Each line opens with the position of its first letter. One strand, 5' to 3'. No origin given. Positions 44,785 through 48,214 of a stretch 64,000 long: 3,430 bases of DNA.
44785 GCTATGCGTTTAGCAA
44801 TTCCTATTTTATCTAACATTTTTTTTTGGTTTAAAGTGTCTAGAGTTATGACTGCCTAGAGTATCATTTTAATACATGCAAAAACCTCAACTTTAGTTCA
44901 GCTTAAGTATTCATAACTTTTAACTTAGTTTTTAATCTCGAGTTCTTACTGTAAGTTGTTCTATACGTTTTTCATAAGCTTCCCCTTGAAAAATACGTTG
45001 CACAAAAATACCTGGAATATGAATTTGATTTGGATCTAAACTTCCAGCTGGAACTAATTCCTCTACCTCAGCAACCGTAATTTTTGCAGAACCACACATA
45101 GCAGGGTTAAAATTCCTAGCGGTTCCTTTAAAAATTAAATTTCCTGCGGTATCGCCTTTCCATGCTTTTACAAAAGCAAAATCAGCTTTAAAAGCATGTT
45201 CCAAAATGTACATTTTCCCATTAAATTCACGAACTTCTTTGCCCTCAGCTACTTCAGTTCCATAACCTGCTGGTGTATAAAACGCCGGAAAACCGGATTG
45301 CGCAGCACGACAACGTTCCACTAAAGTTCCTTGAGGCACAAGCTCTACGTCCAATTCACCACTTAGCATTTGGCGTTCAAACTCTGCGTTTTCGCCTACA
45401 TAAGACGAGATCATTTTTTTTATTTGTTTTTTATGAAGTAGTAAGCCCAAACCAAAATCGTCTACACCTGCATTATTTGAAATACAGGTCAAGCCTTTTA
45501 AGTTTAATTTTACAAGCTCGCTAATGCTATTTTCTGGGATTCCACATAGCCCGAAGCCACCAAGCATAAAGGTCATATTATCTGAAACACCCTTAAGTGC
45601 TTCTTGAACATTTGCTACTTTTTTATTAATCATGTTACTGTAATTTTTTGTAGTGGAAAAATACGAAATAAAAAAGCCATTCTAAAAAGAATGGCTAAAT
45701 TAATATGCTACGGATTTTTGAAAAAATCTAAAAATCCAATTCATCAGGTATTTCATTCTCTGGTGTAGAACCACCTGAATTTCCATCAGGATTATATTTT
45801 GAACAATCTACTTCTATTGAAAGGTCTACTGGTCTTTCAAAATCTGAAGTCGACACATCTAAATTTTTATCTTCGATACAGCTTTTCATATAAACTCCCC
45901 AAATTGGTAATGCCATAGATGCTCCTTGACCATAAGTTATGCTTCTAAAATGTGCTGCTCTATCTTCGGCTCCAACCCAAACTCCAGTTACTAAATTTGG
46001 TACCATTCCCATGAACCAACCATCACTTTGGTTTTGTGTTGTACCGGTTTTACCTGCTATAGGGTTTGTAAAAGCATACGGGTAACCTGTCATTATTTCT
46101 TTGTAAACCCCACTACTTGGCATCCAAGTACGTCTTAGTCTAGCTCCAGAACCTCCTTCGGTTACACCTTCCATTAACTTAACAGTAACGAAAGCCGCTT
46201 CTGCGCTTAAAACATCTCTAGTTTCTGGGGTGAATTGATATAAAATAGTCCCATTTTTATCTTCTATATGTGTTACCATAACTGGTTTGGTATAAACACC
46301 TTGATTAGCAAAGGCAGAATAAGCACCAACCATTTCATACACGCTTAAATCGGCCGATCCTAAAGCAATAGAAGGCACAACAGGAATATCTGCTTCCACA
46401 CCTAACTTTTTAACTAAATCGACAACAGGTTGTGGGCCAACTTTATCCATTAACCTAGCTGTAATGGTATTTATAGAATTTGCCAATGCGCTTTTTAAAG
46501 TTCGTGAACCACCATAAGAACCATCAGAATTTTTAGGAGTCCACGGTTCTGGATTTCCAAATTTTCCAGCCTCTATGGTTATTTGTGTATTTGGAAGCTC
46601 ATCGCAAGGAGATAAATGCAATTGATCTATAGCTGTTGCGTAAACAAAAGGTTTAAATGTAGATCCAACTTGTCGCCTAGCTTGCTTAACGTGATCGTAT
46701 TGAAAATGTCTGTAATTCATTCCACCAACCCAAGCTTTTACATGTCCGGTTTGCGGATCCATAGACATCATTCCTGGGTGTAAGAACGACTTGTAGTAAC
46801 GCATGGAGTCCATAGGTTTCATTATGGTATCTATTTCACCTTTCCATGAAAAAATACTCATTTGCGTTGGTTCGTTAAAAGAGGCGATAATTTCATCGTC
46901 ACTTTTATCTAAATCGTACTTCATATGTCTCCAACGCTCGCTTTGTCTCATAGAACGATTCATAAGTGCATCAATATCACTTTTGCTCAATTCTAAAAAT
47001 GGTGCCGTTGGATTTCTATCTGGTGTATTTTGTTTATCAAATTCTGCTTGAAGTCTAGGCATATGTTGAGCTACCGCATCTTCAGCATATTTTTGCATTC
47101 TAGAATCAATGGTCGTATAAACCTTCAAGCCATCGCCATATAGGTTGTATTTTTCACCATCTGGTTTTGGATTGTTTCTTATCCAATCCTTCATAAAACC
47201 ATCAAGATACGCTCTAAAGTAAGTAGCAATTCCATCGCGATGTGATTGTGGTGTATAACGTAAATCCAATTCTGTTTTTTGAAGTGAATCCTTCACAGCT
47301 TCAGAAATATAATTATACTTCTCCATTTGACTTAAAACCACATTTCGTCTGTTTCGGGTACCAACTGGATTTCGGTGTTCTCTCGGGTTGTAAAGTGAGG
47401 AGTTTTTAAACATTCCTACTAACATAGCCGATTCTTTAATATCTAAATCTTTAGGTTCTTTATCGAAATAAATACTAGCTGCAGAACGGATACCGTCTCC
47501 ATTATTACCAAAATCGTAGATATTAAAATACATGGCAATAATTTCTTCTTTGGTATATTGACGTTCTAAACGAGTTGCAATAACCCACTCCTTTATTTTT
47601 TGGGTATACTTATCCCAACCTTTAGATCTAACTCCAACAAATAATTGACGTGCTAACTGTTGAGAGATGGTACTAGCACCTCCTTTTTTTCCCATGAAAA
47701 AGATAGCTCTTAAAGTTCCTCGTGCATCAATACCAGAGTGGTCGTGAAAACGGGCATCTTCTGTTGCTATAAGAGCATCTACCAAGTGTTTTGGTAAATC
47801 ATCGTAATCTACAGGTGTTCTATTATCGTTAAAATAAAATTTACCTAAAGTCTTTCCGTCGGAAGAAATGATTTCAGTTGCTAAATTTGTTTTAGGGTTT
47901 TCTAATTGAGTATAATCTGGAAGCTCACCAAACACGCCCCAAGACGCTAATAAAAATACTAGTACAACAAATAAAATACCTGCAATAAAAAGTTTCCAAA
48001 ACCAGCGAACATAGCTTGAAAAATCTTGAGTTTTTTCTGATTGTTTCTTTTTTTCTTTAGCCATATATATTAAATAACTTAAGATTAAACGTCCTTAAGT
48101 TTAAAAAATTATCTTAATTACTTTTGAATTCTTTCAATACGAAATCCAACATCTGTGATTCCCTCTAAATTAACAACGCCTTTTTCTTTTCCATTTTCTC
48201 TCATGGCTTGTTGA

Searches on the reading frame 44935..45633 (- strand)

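Call 30: search_protein_families(library=pfam, proteins=[window:44935-45633:-], max_evalue=0.01)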
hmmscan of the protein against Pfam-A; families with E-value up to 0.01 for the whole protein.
window:44935-45633:- (233 aa): 1 family
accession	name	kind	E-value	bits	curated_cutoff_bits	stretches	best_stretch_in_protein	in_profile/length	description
PF01144.29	CoA_trans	-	4e-72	242.6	23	1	7-216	2-216/217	Coenzyme A transferase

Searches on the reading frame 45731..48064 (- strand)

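Call 66: search_protein_families(library=pfam, proteins=[window:45731-48064:-], max_evalue=0.00001)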
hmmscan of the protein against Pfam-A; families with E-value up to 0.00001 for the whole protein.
window:45731-48064:- (778 aa): 2 families
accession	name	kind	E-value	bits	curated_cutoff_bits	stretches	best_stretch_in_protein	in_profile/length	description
PF00912.28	Transgly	-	6.7e-52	175.9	27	1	70-247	2-177/178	Transglycosylase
PF00905.27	Transpeptidase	-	3.4e-26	92.6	22.1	1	434-690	5-267/299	Penicillin binding protein transpeptidase domain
